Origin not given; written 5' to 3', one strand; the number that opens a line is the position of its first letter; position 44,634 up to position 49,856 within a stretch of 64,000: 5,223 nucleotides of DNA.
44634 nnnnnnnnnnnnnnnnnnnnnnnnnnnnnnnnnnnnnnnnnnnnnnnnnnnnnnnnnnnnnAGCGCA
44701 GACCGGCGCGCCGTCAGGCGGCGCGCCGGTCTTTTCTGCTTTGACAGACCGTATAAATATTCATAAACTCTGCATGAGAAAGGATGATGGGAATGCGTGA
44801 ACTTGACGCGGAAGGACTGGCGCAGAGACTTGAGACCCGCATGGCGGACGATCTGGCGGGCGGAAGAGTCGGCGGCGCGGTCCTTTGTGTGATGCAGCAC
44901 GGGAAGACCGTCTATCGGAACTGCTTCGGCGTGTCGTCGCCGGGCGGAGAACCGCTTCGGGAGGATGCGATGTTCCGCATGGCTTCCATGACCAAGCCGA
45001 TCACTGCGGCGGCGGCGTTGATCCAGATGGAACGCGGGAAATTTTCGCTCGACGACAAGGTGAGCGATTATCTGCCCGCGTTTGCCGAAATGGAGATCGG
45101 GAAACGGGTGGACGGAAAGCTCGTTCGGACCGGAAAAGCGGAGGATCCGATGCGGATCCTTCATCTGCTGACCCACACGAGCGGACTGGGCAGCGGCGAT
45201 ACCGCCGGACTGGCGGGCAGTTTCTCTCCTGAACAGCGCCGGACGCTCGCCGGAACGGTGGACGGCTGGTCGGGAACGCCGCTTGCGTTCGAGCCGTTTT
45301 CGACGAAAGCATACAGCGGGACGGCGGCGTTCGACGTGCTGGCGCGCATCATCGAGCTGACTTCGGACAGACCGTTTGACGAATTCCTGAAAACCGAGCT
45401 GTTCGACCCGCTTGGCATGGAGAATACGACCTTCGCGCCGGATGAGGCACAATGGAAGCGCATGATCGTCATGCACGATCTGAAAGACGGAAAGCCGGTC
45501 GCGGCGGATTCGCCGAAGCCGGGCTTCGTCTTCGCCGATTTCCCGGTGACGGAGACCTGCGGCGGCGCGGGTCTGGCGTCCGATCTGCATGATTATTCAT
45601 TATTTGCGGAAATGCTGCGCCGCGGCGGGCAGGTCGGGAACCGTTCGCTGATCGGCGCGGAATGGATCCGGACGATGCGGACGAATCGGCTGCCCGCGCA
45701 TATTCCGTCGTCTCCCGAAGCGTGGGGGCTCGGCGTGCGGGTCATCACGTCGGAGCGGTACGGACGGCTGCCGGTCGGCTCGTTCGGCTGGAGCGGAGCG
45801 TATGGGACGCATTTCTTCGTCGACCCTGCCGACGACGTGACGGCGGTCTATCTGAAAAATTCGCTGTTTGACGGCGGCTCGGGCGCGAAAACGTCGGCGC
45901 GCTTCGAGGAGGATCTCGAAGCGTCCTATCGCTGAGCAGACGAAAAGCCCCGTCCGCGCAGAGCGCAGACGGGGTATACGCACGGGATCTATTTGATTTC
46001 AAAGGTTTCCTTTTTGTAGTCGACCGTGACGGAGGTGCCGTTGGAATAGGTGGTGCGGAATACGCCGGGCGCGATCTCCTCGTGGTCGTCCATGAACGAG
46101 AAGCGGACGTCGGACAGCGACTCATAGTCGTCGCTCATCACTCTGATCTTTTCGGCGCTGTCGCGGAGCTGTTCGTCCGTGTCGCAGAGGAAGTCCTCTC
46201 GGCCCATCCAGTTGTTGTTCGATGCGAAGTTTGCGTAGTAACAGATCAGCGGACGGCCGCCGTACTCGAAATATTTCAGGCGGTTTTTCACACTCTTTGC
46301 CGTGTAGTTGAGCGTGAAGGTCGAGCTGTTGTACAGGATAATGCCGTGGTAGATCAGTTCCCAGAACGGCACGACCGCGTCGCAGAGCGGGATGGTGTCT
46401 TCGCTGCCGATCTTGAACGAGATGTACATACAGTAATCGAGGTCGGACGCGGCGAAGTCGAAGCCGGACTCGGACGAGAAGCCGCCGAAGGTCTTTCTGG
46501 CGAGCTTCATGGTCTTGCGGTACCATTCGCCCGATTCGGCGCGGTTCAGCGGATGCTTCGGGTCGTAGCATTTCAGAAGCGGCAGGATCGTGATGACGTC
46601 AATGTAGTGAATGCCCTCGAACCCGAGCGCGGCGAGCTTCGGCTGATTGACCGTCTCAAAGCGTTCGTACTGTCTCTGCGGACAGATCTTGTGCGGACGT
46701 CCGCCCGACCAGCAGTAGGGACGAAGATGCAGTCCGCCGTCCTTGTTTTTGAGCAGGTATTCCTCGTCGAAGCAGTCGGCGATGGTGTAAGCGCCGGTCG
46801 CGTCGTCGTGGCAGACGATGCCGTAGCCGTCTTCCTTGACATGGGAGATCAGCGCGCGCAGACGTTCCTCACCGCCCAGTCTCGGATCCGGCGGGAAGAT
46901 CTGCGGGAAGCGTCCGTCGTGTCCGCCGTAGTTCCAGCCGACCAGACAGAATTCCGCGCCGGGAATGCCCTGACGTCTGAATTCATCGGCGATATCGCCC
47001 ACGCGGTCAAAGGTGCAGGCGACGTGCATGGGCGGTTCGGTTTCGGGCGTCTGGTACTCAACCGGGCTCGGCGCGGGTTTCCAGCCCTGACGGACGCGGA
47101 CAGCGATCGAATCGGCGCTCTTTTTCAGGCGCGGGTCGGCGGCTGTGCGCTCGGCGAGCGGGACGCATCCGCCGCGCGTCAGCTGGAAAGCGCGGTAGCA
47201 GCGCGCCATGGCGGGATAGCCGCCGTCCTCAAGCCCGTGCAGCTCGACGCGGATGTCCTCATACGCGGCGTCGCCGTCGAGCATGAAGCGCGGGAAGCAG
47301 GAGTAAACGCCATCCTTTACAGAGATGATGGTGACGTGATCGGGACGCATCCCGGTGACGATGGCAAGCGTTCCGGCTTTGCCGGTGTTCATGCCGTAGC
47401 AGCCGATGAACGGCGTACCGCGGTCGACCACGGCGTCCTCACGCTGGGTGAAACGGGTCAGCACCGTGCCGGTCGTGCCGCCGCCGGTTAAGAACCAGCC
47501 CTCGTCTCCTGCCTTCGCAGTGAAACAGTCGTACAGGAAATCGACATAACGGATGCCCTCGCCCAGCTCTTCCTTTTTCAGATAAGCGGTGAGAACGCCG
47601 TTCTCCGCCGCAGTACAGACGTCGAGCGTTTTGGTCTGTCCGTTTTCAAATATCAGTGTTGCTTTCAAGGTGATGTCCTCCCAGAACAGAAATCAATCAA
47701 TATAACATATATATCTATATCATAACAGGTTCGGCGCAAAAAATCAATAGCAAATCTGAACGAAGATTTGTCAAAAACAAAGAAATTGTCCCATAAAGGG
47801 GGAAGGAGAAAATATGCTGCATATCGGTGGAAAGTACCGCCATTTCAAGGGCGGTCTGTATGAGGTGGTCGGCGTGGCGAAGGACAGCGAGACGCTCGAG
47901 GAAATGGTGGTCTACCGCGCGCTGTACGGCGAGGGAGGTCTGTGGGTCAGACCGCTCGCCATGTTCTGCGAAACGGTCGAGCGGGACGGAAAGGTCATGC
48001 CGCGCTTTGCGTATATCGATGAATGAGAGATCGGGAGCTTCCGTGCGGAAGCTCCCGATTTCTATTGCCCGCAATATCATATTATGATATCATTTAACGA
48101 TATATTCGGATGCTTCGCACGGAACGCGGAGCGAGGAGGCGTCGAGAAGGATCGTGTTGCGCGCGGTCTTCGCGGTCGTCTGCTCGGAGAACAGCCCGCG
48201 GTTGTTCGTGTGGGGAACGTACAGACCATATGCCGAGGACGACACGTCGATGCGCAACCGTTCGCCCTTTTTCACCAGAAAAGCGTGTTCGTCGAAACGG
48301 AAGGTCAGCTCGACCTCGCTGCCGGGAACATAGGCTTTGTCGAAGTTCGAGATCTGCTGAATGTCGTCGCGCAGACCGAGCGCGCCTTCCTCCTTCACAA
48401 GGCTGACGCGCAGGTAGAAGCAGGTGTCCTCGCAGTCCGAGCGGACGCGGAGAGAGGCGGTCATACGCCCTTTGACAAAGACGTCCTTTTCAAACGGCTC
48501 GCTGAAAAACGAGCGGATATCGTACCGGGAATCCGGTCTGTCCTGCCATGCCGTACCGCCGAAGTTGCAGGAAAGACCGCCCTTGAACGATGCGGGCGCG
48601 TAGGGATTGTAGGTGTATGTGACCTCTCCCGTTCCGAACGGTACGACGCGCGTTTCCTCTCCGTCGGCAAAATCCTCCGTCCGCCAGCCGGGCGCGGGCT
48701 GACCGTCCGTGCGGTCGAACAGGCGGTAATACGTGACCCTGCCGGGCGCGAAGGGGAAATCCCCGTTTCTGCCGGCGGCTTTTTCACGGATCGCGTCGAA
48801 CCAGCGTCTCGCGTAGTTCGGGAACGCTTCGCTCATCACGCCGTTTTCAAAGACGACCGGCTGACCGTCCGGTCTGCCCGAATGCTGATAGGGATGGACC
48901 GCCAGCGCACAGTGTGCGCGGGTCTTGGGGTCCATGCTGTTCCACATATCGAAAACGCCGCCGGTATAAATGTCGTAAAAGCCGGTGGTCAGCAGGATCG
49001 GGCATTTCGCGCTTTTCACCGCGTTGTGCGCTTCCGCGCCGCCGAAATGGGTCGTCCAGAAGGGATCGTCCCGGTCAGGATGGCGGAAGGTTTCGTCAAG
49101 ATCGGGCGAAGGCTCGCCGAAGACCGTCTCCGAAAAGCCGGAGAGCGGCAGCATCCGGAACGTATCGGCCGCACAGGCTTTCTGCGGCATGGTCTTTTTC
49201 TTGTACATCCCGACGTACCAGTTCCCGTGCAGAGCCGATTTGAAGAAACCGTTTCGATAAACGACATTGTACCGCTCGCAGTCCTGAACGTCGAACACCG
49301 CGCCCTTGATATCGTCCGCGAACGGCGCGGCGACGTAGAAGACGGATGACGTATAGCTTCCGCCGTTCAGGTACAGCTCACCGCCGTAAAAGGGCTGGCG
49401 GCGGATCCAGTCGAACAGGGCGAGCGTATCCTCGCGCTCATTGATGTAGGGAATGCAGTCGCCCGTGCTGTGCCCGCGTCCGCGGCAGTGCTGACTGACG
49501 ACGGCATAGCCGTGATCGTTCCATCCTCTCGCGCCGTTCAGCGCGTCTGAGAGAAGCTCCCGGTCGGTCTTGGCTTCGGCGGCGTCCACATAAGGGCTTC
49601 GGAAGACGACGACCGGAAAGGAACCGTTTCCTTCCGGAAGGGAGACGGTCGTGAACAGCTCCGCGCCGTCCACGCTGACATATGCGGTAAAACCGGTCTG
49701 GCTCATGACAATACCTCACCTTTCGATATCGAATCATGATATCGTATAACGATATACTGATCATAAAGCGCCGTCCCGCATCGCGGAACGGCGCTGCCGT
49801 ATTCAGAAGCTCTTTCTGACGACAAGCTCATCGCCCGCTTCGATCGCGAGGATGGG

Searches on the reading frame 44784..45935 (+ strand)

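Call 58: search_protein_families(library=pfam, proteins=[window:44784-45935:+], max_evalue=0.0001)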
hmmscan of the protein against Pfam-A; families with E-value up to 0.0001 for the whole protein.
window:44784-45935:+ (383 aa): 1 family
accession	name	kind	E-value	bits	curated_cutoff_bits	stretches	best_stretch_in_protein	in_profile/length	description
PF00144.29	Beta-lactamase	-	2.2e-61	208.3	27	1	20-367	5-317/329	Beta-lactamase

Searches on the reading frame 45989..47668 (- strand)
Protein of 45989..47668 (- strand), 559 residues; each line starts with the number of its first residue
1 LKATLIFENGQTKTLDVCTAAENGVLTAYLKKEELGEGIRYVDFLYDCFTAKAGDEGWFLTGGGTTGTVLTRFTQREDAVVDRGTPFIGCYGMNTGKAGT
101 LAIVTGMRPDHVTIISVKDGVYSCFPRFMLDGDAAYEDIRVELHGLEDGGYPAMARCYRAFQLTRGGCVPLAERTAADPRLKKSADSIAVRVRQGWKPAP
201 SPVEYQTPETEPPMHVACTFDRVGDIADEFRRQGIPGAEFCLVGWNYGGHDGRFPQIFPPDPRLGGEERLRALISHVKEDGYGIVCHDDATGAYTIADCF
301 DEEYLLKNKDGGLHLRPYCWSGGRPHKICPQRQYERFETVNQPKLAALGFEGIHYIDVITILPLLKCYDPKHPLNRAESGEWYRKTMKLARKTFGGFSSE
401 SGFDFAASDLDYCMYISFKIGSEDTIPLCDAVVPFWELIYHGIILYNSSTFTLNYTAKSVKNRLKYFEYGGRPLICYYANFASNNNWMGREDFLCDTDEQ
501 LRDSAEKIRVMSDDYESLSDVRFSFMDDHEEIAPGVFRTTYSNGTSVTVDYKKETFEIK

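Call 10: search_protein_families(library=pfam, proteins=[window:45989-47668:-], max_evalue=0.001)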
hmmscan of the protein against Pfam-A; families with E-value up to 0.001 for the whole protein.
window:45989-47668:- (559 aa): 2 families
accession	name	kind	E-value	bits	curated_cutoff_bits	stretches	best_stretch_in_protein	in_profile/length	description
PF18952.6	DUF5696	-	2.1e-35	122.8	25.6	1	215-558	261-602/612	Family of unknown function (DUF5696)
PF19773.5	DUF6259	-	2.6e-05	23.9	28.7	1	239-446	79-295/300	Domain of unknown function (DUF6259)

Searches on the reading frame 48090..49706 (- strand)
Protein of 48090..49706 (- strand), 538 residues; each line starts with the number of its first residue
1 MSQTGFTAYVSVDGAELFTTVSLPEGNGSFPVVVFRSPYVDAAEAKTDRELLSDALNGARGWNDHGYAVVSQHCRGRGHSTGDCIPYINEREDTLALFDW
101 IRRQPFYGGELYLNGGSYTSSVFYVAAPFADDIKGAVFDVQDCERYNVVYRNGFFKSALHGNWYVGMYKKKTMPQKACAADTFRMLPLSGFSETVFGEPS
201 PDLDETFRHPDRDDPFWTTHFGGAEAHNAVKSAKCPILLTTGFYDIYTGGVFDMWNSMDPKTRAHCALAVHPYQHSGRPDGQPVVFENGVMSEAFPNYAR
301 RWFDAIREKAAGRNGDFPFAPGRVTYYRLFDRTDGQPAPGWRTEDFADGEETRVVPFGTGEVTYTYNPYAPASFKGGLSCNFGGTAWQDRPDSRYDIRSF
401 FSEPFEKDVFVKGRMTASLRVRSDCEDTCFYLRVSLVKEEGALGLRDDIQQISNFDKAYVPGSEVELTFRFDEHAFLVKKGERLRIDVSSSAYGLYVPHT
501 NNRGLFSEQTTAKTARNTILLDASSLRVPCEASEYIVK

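Call 10: search_protein_families(library=pfam, proteins=[window:48090-49706:-], max_evalue=0.001)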
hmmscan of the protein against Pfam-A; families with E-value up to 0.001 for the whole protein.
window:48090-49706:- (538 aa): 2 families
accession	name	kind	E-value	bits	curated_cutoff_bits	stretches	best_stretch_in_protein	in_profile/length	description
PF02129.25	Peptidase_S15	-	2.4e-30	106.6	23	1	13-276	1-261/262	X-Pro dipeptidyl-peptidase (S15 family)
PF08530.16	PepX_C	-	2.5e-11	44.4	22.5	1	390-523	72-210/217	X-Pro dipeptidyl-peptidase C-terminal non-catalytic domain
